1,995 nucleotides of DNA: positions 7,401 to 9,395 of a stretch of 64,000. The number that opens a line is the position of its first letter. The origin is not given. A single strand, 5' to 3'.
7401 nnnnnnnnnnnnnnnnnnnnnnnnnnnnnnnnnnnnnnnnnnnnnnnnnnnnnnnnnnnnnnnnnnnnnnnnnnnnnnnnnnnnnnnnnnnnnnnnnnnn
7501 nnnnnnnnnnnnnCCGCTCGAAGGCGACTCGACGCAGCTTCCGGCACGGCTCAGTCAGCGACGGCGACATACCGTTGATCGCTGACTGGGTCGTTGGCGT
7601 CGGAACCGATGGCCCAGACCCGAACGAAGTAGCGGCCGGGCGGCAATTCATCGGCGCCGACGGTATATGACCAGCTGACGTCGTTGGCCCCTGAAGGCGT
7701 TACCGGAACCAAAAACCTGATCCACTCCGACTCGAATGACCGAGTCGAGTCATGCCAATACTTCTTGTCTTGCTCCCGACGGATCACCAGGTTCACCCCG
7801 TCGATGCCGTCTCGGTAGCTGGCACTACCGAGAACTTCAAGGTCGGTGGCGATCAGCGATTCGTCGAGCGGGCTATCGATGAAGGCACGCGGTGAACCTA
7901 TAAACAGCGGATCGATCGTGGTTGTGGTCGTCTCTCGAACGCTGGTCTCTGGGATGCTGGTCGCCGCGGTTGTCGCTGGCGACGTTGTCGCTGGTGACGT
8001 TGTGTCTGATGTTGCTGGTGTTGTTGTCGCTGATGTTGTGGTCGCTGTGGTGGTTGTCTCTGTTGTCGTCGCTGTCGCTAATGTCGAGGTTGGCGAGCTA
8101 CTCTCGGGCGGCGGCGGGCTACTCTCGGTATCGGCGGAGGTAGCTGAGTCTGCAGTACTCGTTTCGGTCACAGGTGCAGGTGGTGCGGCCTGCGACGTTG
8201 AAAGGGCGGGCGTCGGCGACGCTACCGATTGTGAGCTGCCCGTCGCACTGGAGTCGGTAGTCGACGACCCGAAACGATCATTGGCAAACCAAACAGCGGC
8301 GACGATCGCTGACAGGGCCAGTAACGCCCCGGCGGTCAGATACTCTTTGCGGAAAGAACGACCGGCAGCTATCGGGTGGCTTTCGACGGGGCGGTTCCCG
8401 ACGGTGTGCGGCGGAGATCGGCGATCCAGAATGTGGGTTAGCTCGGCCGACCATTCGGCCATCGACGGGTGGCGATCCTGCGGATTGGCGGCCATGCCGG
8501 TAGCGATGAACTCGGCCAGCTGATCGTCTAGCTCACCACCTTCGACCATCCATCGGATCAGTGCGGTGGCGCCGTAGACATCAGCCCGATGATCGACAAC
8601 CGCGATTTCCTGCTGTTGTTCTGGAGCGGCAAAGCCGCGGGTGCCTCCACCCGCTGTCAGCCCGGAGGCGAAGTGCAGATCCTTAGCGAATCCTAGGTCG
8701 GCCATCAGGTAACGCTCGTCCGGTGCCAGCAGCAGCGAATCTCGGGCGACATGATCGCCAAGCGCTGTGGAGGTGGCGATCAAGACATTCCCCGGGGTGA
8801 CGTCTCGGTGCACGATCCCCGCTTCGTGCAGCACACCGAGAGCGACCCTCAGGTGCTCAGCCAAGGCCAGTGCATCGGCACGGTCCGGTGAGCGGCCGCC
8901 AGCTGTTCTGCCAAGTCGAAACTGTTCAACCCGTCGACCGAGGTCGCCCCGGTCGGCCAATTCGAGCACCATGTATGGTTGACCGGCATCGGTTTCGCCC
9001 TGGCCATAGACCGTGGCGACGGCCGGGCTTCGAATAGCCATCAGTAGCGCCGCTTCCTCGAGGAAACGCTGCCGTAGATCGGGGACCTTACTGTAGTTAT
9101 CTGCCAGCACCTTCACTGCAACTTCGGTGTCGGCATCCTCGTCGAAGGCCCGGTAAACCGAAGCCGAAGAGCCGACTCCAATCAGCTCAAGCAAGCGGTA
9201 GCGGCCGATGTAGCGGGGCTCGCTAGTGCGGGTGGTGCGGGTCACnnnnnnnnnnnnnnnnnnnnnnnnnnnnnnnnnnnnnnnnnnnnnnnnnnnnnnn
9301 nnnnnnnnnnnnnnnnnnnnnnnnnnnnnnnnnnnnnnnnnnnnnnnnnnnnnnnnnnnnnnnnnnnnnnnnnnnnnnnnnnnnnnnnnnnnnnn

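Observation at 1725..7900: One Ig-like module is shared by both kinase ectodomains and, in duplicate, by the secreted GH26-like hydrolase encoded between them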

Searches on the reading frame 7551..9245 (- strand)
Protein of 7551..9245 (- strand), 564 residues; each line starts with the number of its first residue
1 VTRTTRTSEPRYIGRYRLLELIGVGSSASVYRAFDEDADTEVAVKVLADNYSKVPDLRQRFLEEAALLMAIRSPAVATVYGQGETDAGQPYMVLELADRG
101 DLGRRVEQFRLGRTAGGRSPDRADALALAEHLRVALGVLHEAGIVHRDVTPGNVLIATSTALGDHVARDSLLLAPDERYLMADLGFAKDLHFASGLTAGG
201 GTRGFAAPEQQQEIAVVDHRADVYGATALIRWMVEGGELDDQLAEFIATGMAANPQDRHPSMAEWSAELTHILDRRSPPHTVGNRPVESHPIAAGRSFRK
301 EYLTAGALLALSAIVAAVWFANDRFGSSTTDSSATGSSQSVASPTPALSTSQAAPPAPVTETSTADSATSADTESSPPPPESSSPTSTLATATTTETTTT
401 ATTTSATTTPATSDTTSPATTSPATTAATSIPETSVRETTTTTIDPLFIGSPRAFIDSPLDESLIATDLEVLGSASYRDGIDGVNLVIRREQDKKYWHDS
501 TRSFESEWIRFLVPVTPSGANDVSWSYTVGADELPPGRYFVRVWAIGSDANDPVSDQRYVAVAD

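Call 3: search_protein_families(library=pfam, proteins=[window:7551-9245:-], max_evalue=1)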
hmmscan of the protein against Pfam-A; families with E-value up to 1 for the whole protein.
window:7551-9245:- (564 aa): 6 families
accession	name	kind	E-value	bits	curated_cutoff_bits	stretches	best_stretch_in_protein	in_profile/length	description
PF00069.31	Pkinase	-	2.1e-22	80.2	31.7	1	16-237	1-194/263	Protein kinase domain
PF07714.23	PK_Tyr_Ser-Thr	-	2.1e-15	57.2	23.1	1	18-235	3-199/258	Protein tyrosine and serine/threonine kinase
PF17667.7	Pkinase_fungal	-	0.00027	20.2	24.1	1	138-212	301-366/387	Fungal protein kinase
PF01636.29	APH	-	0.001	19.3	23.2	1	91-157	112-183/239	Phosphotransferase enzyme family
PF10707.15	YrbL-PhoP_reg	-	0.0083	16.3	31.5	1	21-160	8-141/185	PhoP regulatory network protein YrbL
PF03109.22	ABC1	-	0.09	12.3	22.9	0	22-48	38-63/244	ABC1 atypical kinase-like domain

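Call 7: search_protein_families(library=ncbifam, proteins=[window:7551-9245:-], max_evalue=0.01)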
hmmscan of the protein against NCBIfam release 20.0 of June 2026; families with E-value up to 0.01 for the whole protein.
window:7551-9245:- (564 aa): 13 families
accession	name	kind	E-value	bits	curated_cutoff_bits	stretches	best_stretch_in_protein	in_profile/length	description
NF033483.0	PknB_PASTA_kin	equivalog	1.8e-28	99.9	450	1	14-159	7-143/563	Stk1 family PASTA domain-containing Ser/Thr kinase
NF052427.1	StpK7MSMEG_1200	equivalog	1.6e-27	96.3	900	2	11-230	4-199/601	serine/threonine protein kinase StpK7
NF047741.1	antiphage_MADS6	equivalog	1e-21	77.1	460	2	14-111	494-588/612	methylation-associated defense system protein kinase MAD6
NF038150.1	lanthi_synth_IV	equivalog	1.1e-17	63.6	650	1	13-236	188-392/851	class IV lanthionine synthetase LanL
NF009651.0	PRK13184.1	equivalog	7.9e-10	37.3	839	1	13-157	1-147/932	serine/threonine-protein kinase PknD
TIGR03903.1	TOMM_kin_cyc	equivalog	2.7e-08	32.1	705.75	1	39-160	3-116/1267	TOMM system kinase/cyclase fusion protein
NF033442.0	BREX_PglW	equivalog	4.3e-06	24.7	990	1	14-160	512-646/1391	BREX system serine/threonine kinase PglW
NF038151.1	lanthi_synth_III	equivalog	9.4e-05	21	575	1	30-275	236-464/833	class III lanthionine synthetase LanKC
NF043056.1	T4SS_LegK1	equivalog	0.0003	19.5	550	1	140-230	206-280/516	Dot/Icm T4SS effector kinase LegK1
NF011463.0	PRK14879.1-4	equivalog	0.00072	19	188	1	124-159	115-150/237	Kae1-associated kinase Bud32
TIGR03724.2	arch_bud32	equivalog_domain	0.0017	17.9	125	1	127-158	89-120/193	KEOPS complex kinase/ATPase Bud32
NF008109.0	PRK10856.1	equivalog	0.0023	17.7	208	1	267-431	77-248/334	cytoskeleton protein RodZ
NF033761.1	gliding_GltJ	equivalog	0.0061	15.7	450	1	280-441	348-507/671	adventurous gliding motility protein GltJ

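Call 40: find_related_loci(query=A4, collection=metagenome_contigs, flank=10000)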
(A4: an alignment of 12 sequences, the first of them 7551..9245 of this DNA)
Query A4 (564 aa) in metagenome_contigs; peptide patterns used: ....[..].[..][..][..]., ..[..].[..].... (x = any residue, [..] = any of these).
600 stretches matched a pattern (row limit reached: there are more); 519 encode a relative of the query (tblastn E <= 1e-3); the best 80 are kept; 80 distinct loci.
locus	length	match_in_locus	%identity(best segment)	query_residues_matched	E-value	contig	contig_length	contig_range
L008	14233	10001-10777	44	13-269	3e-56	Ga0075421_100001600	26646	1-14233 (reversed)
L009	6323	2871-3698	38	13-273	2e-47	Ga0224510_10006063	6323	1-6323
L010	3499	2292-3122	38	13-273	4e-47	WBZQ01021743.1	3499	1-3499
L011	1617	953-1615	48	7-233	3e-45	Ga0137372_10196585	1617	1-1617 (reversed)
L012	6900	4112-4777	38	10-236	7e-41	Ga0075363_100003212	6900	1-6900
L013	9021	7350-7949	44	5-224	2e-40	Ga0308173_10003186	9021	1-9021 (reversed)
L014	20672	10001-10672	38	1-236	4e-39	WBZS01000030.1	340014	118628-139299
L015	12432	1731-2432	38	2-256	1e-38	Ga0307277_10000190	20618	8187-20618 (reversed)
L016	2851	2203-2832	40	1-230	5e-38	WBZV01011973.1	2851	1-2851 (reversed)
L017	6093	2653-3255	41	13-236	3e-37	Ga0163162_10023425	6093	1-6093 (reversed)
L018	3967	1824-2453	41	10-236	5e-37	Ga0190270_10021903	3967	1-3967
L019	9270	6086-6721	40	7-236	1e-36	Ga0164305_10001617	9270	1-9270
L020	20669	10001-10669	39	13-256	3e-37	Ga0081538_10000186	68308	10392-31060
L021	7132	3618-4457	35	13-314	2e-36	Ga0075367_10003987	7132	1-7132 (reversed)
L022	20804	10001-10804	34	4-270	4e-36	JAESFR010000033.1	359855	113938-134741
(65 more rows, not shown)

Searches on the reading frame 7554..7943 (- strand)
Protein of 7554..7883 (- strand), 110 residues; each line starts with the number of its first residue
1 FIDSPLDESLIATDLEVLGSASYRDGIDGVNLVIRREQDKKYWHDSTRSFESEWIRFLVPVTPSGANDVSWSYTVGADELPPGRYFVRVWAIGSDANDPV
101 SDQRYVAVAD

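Call 4: search_protein_families(library=pfam, proteins=[window:7554-7883:-], max_evalue=10)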
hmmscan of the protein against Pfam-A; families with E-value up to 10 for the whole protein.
seq(110 aa): 3 families
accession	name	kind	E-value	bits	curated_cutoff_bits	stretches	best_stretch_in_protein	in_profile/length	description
PF10648.15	Gmad2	-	0.027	15.2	25.7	1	2-57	4-59/86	Immunoglobulin-like domain of bacterial spore germination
PF17957.7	Big_7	-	0.069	14.2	24.1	1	2-61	5-44/70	Bacterial Ig domain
PF16974.11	NAR2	-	0.16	12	26.6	1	59-96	81-117/142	High-affinity nitrate transporter accessory, Ig-like domain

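Call 88: predict_structure(alignment_id=A6)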
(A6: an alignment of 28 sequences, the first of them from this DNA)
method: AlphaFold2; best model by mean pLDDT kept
length: 130 residues; sequences in the alignment: 28
mean_pLDDT: 94.3   pTM: 0.87
mean pLDDT of the five models: 94.3, 94.3, 94.2, 93.8, 93.4
residues with pLDDT >= 90: 116; 70-90: 5; 50-70: 8; < 50: 1
segments of 3 or more residues with pLDDT < 50: none
pLDDT, mean of each block of 10 residues (from residue 1): 61 92 97 98 98 98 98 98 97 98 98 96 96
secondary structure, 60 per line:
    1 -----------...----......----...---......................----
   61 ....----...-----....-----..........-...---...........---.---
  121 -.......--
elements in order: E19-24 E29-31 E35-56 E61-64 E69-71 E77-80 E86-95 E103-113 E122-128

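Call 90: fold_search(model_id=the predicted structure, library=pdb)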
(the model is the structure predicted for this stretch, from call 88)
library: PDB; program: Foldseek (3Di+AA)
matches with E <= 10: 1986; with E <= 0.001: 17
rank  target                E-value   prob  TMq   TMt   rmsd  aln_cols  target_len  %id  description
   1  3hbq                  2.6e-05  1.00  0.55  0.22   5.0       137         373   15  Structure of recombinant Chicken Liver Sulfite Oxidase mutant Cys 185 Ala (released 2010-04-14)
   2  3r18                  4.0e-05  1.00  0.55  0.21   5.1       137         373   15  Chicken sulfite oxidase double mutant with altered activity and substrate affinity (released 2012-02-08)
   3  2a9a_B                5.2e-05  1.00  0.55  0.22   5.0       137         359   15  Crystal structure of recombinant chicken sulfite oxidase with the bound product, sulfate, at the active site (released 2005-08-02)
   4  3hbg                  5.9e-05  1.00  0.57  0.23   4.7       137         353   14  Structure of recombinant Chicken Liver Sulfite Oxidase mutant C185S (released 2010-04-14)
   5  3hc2                  7.7e-05  1.00  0.57  0.22   4.8       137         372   14  Crystal Structure of chicken sulfite oxidase mutant Tyr 322 Phe (released 2010-06-16)
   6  2a99                  1.1e-04  1.00  0.55  0.22   5.0       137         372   15  Crystal structure of recombinant chicken sulfite oxidase at resting state (released 2005-08-02)
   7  2a9c_A                1.8e-04  1.00  0.55  0.22   5.0       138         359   16  Crystal structure of R138Q mutant of recombinant chicken sulfite oxidase with the bound product, sulfate, at the activ (released 2005-08-02)
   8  3r19                  3.2e-04  1.00  0.55  0.21   5.0       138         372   16  Chicken sulfite oxidase triple mutant with altered activity and substrate affinity (released 2012-02-08)
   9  2a74_E                3.6e-04  1.00  0.40  0.31   5.9       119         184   17  Human Complement Component C3c (released 2005-09-27)
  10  8wae_A                4.4e-04  1.00  0.54  0.63   4.2       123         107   15  Crystal structure of a novel porphyran-binding carbohydrate binding module (released 2024-09-11)
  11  5kwy_D                5.2e-04  1.00  0.42  0.42   5.9       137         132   10  Structure of human NPC1 middle lumenal domain bound to NPC2 (released 2016-08-24)
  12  4jkw                  7.7e-04  1.00  0.39  0.42   6.7       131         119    6  Structure of the extracellular domain of butyrophilin BTN3A1 in complex with Isopentenyl pyrophosphate (IPP) (released 2013-07-24)
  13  2arj_Q                7.7e-04  0.99  0.36  0.40   8.8       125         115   10  CD8alpha-alpha in complex with YTS 105.18 Fab (released 2006-05-30)
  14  8cka_B                8.6e-04  1.00  0.58  0.21   4.0       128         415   15  Deinococcus radidurans HPI S-layer (released 2023-04-19)
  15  7su1_C                8.6e-04  1.00  0.40  0.44   7.7       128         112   10  Crystal structure of an acidic pH-selective Ipilimumab variant Ipi.106 in complex with CTLA-4 (released 2022-03-02)
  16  8wae_B                9.1e-04  1.00  0.54  0.63   4.5       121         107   15  Crystal structure of a novel porphyran-binding carbohydrate binding module (released 2024-09-11)
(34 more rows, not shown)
